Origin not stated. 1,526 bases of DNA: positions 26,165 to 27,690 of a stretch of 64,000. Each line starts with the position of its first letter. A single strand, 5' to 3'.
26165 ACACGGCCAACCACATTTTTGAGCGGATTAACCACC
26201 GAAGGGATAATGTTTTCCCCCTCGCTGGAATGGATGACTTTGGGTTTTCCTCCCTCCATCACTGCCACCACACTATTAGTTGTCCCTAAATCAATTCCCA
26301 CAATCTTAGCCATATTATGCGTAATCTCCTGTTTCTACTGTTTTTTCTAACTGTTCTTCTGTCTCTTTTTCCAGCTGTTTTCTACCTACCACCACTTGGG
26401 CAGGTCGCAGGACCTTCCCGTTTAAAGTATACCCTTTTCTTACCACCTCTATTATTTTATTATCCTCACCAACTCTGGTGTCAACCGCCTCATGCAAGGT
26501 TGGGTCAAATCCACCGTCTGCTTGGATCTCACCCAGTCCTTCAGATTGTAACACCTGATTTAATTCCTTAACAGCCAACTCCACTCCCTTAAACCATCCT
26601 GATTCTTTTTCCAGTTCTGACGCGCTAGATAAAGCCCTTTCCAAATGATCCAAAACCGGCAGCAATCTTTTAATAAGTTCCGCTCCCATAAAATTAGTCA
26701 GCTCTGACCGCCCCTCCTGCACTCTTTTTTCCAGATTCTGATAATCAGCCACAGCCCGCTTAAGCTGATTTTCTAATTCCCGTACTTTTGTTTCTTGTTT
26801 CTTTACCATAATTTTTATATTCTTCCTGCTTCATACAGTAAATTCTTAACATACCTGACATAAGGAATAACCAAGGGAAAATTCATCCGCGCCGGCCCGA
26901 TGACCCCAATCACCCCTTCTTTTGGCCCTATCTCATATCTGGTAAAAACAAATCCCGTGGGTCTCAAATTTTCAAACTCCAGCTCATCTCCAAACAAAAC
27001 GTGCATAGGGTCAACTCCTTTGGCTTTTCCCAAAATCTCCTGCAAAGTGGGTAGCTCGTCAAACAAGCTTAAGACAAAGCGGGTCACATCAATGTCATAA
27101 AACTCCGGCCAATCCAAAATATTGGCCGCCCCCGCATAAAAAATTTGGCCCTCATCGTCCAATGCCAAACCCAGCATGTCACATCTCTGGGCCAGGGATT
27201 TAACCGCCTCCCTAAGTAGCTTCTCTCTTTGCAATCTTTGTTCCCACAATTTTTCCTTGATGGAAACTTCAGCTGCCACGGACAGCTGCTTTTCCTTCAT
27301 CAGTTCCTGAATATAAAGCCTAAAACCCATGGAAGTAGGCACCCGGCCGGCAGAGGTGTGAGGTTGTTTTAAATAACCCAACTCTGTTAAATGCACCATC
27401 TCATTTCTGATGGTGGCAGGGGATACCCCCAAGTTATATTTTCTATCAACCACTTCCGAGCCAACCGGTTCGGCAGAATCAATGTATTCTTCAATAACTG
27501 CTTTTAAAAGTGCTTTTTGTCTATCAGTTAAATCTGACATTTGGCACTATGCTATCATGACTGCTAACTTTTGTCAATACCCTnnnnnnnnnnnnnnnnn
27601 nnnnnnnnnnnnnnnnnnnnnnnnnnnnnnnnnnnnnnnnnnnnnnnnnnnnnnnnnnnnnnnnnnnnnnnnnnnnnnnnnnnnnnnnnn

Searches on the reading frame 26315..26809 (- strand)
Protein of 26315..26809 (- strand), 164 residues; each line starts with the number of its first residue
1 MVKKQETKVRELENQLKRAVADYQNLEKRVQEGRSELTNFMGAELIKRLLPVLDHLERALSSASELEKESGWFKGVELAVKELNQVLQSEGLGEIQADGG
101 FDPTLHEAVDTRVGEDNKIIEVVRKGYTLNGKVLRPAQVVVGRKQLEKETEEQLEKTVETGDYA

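Call 73: search_protein_families(library=pfam, proteins=[window:26315-26809:-], max_evalue=0.001)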
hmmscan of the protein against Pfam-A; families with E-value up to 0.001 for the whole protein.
window:26315-26809:- (164 aa): 1 family
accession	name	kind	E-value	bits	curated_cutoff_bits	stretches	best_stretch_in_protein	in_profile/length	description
PF01025.24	GrpE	-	3.2e-40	137.9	25.8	1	3-142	21-164/165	GrpE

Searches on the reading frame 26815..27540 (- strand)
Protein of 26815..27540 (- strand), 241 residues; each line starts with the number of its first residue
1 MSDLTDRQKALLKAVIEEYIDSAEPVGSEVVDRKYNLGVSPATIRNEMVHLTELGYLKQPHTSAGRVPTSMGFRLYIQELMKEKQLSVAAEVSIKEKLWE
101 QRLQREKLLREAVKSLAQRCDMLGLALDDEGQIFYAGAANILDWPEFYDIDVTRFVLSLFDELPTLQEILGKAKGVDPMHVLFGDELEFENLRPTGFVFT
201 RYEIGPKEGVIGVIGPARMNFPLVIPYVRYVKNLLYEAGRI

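Call 73: search_protein_families(library=pfam, proteins=[window:26815-27540:-], max_evalue=0.001)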
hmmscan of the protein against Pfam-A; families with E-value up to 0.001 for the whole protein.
window:26815-27540:- (241 aa): 2 families
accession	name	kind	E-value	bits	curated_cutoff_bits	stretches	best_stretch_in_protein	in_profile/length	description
PF01628.27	HrcA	-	2.8e-20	73.7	22.2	1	76-225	77-215/215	HrcA protein C terminal domain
PF03444.21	HrcA_DNA-bdg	-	6.8e-05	22.9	21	1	3-73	1-70/79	Winged helix-turn-helix transcription repressor, HrcA DNA-binding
